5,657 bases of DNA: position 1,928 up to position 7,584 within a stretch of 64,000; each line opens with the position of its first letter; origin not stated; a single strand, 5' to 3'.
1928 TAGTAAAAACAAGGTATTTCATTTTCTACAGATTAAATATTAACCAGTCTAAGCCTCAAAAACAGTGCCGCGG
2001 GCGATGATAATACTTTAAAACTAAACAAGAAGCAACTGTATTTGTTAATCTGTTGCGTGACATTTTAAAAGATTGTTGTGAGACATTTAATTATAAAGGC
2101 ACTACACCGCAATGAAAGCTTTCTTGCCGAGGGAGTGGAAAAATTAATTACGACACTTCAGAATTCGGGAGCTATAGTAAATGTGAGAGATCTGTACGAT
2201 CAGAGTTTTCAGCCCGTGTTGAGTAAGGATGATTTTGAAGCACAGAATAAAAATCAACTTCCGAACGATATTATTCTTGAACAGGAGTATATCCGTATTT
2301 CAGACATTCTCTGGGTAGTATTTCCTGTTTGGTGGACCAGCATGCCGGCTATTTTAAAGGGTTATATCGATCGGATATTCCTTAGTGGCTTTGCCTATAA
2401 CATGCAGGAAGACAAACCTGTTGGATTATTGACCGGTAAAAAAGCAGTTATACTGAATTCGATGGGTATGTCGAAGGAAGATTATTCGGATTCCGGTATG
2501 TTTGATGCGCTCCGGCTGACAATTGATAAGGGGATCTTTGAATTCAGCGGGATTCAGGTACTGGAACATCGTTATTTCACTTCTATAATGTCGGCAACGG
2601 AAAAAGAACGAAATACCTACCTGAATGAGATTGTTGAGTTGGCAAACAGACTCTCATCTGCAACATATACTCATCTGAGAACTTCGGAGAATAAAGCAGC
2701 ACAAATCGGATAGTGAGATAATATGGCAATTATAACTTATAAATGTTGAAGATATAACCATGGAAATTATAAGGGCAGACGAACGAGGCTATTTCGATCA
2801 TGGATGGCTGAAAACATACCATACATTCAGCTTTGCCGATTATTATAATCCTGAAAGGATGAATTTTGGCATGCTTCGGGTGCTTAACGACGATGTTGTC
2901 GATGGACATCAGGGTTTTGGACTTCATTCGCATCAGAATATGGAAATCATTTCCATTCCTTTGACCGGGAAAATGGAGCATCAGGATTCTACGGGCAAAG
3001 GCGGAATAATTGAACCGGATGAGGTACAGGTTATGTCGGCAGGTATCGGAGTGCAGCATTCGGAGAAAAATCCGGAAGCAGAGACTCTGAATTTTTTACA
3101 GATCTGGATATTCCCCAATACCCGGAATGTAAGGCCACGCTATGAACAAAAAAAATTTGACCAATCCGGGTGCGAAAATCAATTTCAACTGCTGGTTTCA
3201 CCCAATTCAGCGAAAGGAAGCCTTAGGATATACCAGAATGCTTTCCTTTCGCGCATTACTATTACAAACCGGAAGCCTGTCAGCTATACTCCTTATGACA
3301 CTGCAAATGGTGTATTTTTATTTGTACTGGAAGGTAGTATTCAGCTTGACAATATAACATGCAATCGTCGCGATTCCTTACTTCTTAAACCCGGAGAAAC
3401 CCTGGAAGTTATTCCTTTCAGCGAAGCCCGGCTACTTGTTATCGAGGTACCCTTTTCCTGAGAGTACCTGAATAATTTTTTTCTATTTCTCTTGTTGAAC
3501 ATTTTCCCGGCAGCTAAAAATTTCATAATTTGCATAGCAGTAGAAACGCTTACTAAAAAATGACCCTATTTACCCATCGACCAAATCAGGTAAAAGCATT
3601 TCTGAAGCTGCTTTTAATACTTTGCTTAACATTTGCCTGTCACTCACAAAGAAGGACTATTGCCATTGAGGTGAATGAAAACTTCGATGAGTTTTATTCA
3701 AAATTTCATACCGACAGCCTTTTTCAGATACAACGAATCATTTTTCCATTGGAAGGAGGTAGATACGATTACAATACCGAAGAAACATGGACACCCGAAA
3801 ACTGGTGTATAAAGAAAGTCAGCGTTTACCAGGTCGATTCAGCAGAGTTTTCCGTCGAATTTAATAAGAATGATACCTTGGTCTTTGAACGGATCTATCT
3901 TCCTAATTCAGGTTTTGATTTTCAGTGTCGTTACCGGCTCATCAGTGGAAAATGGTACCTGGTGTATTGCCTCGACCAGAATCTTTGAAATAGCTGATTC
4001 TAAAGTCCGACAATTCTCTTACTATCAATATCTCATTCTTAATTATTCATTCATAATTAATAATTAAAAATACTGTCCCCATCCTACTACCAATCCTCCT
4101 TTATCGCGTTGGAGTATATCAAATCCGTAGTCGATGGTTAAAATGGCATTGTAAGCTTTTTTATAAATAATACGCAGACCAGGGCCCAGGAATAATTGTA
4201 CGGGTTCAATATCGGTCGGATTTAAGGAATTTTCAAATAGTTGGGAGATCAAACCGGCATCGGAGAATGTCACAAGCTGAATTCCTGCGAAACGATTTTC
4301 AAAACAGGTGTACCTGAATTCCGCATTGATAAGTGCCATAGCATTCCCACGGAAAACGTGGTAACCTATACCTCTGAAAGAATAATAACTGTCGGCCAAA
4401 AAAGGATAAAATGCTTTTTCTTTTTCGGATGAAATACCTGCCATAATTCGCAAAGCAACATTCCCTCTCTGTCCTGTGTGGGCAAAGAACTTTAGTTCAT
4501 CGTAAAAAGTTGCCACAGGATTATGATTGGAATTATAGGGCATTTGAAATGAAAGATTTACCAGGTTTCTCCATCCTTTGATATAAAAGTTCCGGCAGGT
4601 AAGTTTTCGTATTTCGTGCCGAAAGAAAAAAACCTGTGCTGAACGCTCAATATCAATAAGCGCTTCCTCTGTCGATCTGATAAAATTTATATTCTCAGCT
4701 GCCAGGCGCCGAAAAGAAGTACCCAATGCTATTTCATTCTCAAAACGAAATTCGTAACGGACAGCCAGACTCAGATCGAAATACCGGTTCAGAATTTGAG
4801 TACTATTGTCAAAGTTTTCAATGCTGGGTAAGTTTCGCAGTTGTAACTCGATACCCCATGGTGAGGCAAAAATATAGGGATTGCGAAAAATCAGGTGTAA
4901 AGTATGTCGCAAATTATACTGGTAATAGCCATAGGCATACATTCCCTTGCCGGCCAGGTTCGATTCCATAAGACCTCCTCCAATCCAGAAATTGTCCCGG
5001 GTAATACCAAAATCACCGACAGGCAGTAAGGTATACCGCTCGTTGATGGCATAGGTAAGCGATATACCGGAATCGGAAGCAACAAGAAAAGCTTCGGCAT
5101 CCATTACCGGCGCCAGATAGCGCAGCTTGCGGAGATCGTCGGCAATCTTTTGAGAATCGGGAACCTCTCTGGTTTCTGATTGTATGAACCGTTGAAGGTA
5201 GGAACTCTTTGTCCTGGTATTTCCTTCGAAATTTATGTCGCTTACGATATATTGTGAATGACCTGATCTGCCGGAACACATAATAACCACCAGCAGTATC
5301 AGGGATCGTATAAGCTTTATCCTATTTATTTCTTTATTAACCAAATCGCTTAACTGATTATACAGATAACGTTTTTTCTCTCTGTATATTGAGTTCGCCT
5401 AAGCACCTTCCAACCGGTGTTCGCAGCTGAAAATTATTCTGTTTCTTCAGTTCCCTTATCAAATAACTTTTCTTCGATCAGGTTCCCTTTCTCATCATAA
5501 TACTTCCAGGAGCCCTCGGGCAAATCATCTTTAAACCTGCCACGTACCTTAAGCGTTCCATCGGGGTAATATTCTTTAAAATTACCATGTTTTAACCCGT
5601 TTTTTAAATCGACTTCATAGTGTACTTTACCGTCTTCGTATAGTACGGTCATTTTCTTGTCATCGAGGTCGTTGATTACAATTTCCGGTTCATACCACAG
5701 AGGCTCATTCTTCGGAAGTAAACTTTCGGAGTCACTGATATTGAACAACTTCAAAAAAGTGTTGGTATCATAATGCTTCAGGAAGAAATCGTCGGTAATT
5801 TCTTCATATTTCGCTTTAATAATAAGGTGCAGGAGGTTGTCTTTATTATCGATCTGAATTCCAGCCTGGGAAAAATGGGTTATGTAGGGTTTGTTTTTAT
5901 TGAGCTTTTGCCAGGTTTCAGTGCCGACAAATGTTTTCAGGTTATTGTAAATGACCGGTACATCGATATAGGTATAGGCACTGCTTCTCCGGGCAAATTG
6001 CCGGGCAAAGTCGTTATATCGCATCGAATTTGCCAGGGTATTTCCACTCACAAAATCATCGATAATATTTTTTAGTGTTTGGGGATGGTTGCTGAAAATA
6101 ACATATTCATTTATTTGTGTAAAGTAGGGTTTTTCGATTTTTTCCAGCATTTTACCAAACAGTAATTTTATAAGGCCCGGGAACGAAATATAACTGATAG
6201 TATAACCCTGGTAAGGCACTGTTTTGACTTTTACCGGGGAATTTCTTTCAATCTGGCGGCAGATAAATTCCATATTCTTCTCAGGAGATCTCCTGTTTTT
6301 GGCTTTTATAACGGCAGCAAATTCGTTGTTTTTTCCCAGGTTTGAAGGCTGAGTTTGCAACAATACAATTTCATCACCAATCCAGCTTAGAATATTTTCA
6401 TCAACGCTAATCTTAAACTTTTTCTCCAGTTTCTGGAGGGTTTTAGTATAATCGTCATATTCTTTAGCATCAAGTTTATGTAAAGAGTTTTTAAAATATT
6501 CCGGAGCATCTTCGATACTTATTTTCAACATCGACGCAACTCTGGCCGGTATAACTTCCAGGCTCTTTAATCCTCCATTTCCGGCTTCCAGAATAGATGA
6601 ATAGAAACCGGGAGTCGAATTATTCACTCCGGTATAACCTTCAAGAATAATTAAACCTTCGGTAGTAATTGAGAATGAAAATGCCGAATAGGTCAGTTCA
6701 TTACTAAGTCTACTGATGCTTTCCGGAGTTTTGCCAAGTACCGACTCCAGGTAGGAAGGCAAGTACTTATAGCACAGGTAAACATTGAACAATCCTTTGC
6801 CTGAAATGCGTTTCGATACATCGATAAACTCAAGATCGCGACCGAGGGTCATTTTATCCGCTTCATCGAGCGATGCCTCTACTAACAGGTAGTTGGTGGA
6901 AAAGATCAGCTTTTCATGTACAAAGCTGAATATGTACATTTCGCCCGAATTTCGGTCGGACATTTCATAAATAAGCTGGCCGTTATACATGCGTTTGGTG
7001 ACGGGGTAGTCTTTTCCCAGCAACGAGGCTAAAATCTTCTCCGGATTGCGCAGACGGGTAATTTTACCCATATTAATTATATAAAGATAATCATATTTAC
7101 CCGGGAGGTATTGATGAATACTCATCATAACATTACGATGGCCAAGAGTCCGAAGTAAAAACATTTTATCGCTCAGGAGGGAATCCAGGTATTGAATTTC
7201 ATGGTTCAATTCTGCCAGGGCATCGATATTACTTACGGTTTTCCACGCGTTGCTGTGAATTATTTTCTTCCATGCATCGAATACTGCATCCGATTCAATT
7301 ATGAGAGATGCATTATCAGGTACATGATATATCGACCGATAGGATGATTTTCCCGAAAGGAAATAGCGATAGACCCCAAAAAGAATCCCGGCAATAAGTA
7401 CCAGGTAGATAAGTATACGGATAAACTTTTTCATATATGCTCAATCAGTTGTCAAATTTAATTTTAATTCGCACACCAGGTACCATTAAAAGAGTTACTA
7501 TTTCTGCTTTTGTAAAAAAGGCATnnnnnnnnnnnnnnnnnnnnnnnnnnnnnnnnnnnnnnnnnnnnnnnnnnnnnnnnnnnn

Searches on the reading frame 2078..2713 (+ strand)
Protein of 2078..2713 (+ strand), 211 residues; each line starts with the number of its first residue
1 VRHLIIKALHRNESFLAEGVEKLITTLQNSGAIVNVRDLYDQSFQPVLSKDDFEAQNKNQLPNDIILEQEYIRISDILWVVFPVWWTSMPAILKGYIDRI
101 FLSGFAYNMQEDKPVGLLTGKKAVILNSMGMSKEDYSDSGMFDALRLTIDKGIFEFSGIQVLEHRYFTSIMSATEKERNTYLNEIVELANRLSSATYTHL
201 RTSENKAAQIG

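Call 95: search_protein_families(library=pfam, proteins=[window:2078-2713:+], max_evalue=0.0001)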
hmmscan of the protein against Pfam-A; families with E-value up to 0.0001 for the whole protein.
window:2078-2713:+ (211 aa): 2 families
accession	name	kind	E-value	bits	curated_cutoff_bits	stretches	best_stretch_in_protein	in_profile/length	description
PF02525.22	Flavodoxin_2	-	2.9e-39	135.3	27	1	1-186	1-195/198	Flavodoxin-like fold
PF03358.20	FMN_red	-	1.8e-07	31.3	24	1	1-119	1-114/152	NADPH-dependent FMN reductase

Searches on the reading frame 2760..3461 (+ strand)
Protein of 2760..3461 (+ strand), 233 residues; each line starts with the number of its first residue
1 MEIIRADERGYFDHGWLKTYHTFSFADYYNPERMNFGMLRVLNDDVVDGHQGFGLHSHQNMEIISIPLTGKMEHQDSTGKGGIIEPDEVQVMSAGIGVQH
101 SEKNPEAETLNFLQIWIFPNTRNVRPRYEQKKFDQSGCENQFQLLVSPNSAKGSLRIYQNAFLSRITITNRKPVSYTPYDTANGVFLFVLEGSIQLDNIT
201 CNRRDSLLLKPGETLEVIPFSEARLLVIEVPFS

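Call 95: search_protein_families(library=pfam, proteins=[window:2760-3461:+], max_evalue=0.0001)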
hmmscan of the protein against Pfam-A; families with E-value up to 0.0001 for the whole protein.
window:2760-3461:+ (233 aa): 2 families
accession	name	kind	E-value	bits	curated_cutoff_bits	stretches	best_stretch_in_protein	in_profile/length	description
PF02678.22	Pirin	-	4.4e-30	104.3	26.1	1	11-117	10-108/108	Pirin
PF17954.7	Pirin_C_2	-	1e-12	48.5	22.9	1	144-230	1-86/86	Quercetinase C-terminal cupin domain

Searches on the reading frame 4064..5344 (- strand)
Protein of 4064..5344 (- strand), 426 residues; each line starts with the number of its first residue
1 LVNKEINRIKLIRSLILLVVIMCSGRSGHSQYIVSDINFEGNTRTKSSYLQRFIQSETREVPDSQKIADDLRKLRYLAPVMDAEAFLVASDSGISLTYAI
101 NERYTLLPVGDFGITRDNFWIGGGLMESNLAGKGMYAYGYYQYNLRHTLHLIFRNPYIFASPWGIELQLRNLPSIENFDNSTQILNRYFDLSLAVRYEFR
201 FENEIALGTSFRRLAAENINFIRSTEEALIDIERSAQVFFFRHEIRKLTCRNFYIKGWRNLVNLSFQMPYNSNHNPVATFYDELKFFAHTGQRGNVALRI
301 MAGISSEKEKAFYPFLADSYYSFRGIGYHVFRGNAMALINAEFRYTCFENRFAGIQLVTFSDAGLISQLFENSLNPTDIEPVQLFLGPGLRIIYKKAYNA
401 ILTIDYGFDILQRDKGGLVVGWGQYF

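Call 7: search_protein_families(library=pfam, proteins=[window:4064-5344:-], max_evalue=0.001)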
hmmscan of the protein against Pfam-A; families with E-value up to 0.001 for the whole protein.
window:4064-5344:- (426 aa): 2 families
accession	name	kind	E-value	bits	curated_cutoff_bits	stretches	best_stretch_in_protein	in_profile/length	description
PF07244.20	POTRA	-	1.1e-05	26.5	21.3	1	32-75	1-44/79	Surface antigen variable number repeat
PF01103.29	Omp85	-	2.1e-05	24.6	24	1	129-410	1-306/325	Omp85 superfamily domain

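Call 42: search_protein_families(library=ncbifam, proteins=[window:4064-5344:-], max_evalue=0.01)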
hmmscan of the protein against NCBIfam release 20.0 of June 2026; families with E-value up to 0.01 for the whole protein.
window:4064-5344:- (426 aa): 2 families
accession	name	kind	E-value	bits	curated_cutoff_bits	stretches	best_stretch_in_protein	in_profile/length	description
TIGR03303.1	OM_YaeT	equivalog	9.9e-13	47.3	297.15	1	31-391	321-706/741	outer membrane protein assembly factor BamA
NF047779.1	Omp85_fam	subfamily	3.1e-08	33.5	200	1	322-426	324-423/423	Omp85 family outer membrane protein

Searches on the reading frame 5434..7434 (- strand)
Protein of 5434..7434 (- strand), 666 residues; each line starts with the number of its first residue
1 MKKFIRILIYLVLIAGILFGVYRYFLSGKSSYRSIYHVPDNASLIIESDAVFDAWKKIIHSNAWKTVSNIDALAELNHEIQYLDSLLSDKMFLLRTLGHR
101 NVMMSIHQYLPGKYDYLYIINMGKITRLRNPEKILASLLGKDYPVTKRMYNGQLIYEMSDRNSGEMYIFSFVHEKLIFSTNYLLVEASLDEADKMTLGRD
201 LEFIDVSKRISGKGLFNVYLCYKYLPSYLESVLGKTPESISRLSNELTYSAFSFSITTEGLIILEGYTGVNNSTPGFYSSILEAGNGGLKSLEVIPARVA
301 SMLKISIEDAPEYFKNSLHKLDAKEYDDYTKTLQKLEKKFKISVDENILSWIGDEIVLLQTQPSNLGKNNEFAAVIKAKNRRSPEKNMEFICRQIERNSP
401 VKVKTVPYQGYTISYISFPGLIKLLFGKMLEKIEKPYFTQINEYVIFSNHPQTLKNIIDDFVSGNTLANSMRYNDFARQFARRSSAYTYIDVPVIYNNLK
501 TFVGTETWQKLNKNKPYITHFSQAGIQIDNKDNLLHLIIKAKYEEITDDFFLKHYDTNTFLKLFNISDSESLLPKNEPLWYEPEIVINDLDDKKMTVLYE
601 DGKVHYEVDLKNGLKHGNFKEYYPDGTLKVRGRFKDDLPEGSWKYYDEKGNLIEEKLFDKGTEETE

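Call 7: search_protein_families(library=pfam, proteins=[window:5434-7434:-], max_evalue=0.001)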
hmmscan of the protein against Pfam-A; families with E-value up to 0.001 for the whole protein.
window:5434-7434:- (666 aa): 2 families
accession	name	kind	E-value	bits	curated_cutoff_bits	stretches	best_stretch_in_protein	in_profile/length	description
PF11832.13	DUF3352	-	1.4e-16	60.6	26.8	2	330-515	74-259/536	Protein of unknown function (DUF3352)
PF07661.19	MORN_2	-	5e-09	35.8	29.6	0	615-636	1-22/22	MORN repeat variant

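Call 42: search_protein_families(library=ncbifam, proteins=[window:5434-7434:-], max_evalue=0.01)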
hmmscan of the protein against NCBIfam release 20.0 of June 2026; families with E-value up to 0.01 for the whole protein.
window:5434-7434:- (666 aa): 1 family
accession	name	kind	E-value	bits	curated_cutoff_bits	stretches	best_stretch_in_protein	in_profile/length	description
NF033566.1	adhes_LIC20035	equivalog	1.9e-07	30.3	250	1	600-661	201-263/434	LIC20035 family adhesin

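Call 81: find_related_loci(query=A6, collection=metagenome_contigs, flank=5000)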
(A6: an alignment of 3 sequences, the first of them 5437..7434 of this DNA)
Query A6 (666 aa) in metagenome_contigs; peptide patterns used: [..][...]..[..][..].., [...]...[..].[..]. (x = any residue, [..] = any of these).
567 stretches matched a pattern; 9 encode a relative of the query (tblastn E <= 1e-3); 9 distinct loci.
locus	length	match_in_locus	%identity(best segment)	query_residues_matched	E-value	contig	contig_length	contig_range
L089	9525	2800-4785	92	1-662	0e+0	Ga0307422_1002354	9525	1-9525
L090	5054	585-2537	61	15-666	0e+0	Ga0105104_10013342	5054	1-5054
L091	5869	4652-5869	100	1-406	0e+0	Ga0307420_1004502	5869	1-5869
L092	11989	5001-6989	58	1-663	0e+0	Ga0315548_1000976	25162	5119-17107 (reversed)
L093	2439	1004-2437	62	1-478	0e+0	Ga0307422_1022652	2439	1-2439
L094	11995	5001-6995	73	1-665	0e+0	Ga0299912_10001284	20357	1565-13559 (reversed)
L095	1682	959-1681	73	1-241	3e-127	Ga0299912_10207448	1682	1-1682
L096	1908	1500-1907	100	1-136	3e-87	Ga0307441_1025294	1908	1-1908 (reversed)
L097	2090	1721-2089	95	1-123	8e-74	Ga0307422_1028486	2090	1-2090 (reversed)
